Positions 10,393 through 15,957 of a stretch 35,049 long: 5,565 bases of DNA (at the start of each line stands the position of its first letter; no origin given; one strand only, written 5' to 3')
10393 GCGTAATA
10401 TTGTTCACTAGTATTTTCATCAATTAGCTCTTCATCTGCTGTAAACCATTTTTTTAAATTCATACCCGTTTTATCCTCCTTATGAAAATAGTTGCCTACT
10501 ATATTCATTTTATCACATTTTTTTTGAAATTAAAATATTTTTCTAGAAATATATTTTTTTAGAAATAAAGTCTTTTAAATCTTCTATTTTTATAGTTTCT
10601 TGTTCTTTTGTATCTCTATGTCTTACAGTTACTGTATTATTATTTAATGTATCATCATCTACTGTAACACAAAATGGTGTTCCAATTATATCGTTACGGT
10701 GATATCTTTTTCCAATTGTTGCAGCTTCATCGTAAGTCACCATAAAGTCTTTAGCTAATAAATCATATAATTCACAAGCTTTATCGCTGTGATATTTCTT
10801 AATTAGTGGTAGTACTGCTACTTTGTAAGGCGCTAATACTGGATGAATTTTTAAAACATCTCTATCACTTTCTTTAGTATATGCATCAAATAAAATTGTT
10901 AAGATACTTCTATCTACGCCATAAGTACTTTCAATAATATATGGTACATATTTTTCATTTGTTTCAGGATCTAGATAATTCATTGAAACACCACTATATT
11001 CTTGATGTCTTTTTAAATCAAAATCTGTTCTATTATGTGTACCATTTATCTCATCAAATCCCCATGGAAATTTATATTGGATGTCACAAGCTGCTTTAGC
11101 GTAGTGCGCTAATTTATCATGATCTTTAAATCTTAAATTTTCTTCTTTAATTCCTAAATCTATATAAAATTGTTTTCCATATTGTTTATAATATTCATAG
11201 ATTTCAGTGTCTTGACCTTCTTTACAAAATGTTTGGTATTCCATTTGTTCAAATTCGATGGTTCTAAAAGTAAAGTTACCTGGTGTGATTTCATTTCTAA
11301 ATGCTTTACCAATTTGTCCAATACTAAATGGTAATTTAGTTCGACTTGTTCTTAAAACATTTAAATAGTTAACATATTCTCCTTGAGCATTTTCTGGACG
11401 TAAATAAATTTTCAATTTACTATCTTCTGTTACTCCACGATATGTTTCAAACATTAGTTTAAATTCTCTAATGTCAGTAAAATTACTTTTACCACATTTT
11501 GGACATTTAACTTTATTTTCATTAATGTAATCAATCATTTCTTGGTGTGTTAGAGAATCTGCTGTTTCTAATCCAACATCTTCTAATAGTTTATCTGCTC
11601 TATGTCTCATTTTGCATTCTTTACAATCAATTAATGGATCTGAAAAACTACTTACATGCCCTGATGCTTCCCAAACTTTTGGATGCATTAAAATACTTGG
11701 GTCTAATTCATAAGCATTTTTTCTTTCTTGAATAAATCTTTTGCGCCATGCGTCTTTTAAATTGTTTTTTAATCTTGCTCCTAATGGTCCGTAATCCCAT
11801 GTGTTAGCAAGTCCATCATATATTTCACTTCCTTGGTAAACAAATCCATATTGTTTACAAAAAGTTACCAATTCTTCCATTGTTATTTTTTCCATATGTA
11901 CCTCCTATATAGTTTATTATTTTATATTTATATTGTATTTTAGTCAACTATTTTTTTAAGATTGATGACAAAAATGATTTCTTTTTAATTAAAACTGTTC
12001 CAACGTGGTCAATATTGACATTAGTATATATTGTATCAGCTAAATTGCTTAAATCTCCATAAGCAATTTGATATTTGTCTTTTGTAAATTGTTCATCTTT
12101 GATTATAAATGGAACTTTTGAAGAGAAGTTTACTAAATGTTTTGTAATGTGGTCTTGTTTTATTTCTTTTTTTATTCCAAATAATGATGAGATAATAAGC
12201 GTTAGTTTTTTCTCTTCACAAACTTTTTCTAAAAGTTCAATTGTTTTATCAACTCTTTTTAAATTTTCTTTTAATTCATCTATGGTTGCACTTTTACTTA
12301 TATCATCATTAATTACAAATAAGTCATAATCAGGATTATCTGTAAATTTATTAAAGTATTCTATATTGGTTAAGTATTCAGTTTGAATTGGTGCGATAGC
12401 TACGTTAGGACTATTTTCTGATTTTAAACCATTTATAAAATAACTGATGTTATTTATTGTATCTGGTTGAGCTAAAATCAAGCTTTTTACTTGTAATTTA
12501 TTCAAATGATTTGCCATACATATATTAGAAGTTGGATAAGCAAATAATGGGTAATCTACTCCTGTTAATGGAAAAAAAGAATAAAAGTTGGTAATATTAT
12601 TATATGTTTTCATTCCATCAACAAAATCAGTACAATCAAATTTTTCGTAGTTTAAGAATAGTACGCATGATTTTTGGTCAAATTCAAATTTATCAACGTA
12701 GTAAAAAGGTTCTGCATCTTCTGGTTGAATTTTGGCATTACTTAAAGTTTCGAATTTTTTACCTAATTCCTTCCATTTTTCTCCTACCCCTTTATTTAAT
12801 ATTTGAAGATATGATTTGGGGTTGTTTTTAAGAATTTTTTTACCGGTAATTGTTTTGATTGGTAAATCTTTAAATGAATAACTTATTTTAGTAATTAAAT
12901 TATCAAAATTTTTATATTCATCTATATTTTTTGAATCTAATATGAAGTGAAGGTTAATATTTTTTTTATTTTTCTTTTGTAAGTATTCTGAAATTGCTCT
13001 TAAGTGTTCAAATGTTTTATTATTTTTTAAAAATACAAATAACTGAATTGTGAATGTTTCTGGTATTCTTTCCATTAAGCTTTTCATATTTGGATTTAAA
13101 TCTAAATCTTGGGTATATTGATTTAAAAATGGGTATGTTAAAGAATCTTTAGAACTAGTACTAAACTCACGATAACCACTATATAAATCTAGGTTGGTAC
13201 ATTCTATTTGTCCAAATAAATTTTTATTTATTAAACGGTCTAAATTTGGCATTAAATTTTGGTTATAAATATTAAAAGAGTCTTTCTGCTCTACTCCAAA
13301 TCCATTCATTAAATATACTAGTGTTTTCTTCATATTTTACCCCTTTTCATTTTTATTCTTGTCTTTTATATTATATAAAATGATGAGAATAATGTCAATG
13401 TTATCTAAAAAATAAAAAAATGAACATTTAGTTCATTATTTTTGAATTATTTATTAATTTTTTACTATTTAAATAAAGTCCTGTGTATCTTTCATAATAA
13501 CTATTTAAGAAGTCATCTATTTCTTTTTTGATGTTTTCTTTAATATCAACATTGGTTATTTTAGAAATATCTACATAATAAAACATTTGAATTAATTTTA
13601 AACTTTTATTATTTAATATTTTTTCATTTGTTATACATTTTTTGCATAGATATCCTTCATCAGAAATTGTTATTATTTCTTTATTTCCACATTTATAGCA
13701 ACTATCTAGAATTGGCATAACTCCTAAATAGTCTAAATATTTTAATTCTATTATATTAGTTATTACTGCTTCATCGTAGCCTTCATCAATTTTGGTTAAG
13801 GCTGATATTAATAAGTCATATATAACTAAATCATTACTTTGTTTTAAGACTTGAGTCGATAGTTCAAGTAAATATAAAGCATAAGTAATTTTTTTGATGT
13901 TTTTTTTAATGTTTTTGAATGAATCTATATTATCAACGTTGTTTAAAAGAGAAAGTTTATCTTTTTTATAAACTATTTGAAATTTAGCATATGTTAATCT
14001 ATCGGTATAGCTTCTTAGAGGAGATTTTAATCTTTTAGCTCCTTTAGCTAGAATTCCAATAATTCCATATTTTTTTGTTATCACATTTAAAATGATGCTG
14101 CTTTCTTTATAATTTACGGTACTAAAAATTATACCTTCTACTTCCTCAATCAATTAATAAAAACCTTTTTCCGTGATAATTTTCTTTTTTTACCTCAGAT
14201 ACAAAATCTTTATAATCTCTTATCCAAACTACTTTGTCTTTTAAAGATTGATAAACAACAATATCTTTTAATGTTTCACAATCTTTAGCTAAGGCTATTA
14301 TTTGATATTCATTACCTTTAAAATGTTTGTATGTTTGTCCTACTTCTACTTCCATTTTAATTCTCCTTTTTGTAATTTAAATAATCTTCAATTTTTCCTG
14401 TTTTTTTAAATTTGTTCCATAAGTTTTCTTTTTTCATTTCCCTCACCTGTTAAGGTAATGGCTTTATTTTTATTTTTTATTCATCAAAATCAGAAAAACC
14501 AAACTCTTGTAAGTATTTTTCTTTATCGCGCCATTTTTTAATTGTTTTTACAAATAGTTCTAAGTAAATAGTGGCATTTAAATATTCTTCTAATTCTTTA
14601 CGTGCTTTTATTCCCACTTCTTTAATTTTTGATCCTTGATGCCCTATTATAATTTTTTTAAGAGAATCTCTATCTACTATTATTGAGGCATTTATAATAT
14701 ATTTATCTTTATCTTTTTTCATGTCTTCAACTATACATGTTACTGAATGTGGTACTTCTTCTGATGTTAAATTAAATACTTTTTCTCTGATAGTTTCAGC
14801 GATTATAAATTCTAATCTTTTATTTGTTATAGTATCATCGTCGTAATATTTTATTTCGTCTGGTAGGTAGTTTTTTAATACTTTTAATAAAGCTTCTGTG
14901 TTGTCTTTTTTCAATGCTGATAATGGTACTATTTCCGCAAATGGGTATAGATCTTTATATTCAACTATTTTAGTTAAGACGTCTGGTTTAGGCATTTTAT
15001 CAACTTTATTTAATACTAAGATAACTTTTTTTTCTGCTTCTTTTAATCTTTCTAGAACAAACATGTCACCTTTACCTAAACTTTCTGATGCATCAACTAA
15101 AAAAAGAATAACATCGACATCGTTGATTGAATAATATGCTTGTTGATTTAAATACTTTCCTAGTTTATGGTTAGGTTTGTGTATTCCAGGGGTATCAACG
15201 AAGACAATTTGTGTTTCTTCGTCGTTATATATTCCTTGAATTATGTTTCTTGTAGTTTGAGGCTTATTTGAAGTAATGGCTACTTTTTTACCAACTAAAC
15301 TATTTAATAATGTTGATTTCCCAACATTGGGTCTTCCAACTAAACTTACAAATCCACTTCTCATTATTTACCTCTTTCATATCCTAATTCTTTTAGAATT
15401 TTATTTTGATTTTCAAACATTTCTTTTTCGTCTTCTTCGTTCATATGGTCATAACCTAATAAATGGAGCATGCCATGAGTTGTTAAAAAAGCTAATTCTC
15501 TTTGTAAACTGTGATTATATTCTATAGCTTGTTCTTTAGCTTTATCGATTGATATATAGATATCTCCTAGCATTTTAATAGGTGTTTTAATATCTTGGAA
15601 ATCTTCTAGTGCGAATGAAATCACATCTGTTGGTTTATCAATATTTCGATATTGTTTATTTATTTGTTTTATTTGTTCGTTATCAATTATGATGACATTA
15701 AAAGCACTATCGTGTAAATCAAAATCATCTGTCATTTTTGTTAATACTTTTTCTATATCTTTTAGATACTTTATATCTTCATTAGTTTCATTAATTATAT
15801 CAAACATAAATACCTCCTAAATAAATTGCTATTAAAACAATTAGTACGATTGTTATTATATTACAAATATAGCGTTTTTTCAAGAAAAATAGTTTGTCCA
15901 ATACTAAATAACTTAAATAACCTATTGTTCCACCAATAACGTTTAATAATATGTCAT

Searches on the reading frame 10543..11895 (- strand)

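Call 7: search_protein_families(library=ncbifam, proteins=[window:10543-11895:-], max_evalue=0.00001)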
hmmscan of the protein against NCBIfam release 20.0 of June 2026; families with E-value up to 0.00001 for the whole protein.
window:10543-11895:- (450 aa): 9 families
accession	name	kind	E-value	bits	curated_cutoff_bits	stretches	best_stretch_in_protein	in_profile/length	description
NF003211.1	PRK04173.1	equivalog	7.7e-185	615.1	312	1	6-444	1-454/454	glycine--tRNA ligase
TIGR00389.1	glyS_dimeric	equivalog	2.5e-144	481.9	243.3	3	5-238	2-233/565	glycine--tRNA ligase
NF011484.0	PRK14894.1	equivalog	1.5e-101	340.2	1050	3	128-342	104-336/539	glycine--tRNA ligase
NF008979.1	PRK12325.1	exception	3e-15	56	550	1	323-442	313-434/437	proline--tRNA ligase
NF006625.0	PRK09194.1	equivalog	5.2e-14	52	558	1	337-444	448-558/559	proline--tRNA ligase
TIGR00418.1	thrS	equivalog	8.3e-14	51.4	383.65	1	305-447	428-564/565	threonine--tRNA ligase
TIGR00409.1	proS_fam_II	equivalog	1.3e-13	50.7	306.7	1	340-446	457-567/568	proline--tRNA ligase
TIGR00408.1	proS_fam_I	equivalog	2.5e-12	46.5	437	1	161-446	98-379/475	proline--tRNA ligase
NF003068.0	PRK03991.1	equivalog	3.8e-12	45.4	484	1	305-447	447-591/613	threonine--tRNA ligase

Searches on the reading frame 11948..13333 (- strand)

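Call 7: search_protein_families(library=ncbifam, proteins=[window:11948-13333:-], max_evalue=0.00001)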
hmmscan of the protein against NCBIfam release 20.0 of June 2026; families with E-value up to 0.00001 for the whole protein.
window:11948-13333:- (461 aa): 1 family
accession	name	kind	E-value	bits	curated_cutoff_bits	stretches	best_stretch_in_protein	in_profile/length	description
TIGR01307.1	pgm_bpd_ind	equivalog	2.7e-08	32.8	330.65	0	346-443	399-494/504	2,3-bisphosphoglycerate-independent phosphoglycerate mutase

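Call 63: search_protein_families(library=pfam, proteins=[window:11948-13333:-], max_evalue=0.001)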
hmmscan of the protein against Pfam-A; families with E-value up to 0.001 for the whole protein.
window:11948-13333:- (461 aa): 1 family
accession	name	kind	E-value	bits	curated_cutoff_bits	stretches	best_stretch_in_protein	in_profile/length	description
PF01676.23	Metalloenzyme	-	2.1e-08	34.5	24.3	1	2-442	1-251/252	Metalloenzyme superfamily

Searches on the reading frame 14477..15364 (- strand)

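Call 7: search_protein_families(library=ncbifam, proteins=[window:14477-15364:-], max_evalue=0.00001)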
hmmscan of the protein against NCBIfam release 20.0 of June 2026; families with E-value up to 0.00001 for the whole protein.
window:14477-15364:- (295 aa): 23 families
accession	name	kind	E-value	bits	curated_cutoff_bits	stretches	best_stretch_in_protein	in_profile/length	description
NF000908.1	PRK00089.1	equivalog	2.9e-112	374.7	237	1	1-290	1-291/291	GTPase Era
TIGR00436.1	era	equivalog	1.5e-93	313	116.25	1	4-273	1-270/270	GTPase Era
TIGR03594.1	GTPase_EngA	equivalog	2e-38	132.6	306.7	1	6-173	3-166/432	ribosome biogenesis GTPase Der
TIGR00231.1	small_GTP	domain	2e-31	109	42.5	1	3-164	3-163/164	GTP-binding protein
NF003661.0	PRK05291.1-3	equivalog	1.6e-25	90.4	380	1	2-194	214-398/448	tRNA uridine-5-carboxymethylaminomethyl(34) synthesis GTPase MnmE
TIGR00450.1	mnmE_trmE_thdF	equivalog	6.4e-25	88.1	252.6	1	6-200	212-399/446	tRNA uridine-5-carboxymethylaminomethyl(34) synthesis GTPase MnmE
NF002828.0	PRK03003.1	equivalog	2.5e-24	85.7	631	1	5-173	42-206/477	ribosome biogenesis GTPase Der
TIGR03918.1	GTP_HydF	equivalog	3.1e-22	78.9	325.55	1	6-171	10-171/392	[FeFe] hydrogenase H-cluster maturation GTPase HydF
NF007071.0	PRK09518.1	equivalog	5.9e-22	78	953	1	6-126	447-570/706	bifunctional cytidylate kinase/GTPase Der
TIGR03598.1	GTPase_YsxC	equivalog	1.4e-19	70.5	124.45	1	6-163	21-185/186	ribosome biogenesis GTP-binding protein YihA/YsxC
TIGR03596.1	GTPase_YlqF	equivalog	4.8e-18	65.5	208.2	1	8-65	123-177/276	ribosome biogenesis GTPase YlqF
TIGR00437.1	feoB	equivalog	1.8e-17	63.3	315.65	1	10-184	1-171/594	ferrous iron transport protein B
NF008956.1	PRK12299.1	equivalog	1.3e-14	53.9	300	1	6-167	161-325/327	GTPase ObgE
TIGR03156.1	GTP_HflX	equivalog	1.8e-14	53.4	216.75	1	6-166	192-350/351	GTPase HflX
NF008955.0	PRK12297.1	equivalog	4.4e-14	52.2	406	1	6-201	162-363/429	GTPase ObgE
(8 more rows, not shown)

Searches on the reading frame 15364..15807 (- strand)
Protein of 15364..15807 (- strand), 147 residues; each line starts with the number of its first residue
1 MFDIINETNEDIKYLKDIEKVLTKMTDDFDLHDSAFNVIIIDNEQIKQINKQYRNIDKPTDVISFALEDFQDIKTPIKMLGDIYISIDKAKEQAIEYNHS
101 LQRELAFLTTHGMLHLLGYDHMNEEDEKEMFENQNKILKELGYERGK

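Call 7: search_protein_families(library=ncbifam, proteins=[window:15364-15807:-], max_evalue=0.00001)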
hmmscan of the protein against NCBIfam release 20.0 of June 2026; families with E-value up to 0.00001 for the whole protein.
window:15364-15807:- (147 aa): 2 families
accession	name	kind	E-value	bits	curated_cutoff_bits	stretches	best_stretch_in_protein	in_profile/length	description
TIGR00043.2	TIGR00043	equivalog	2.8e-47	160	45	1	6-145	3-146/146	rRNA maturation RNase YbeY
NF010570.0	PRK13963.1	equivalog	2.2e-18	66.5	274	1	32-144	148-257/261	rRNA maturation RNase YbeY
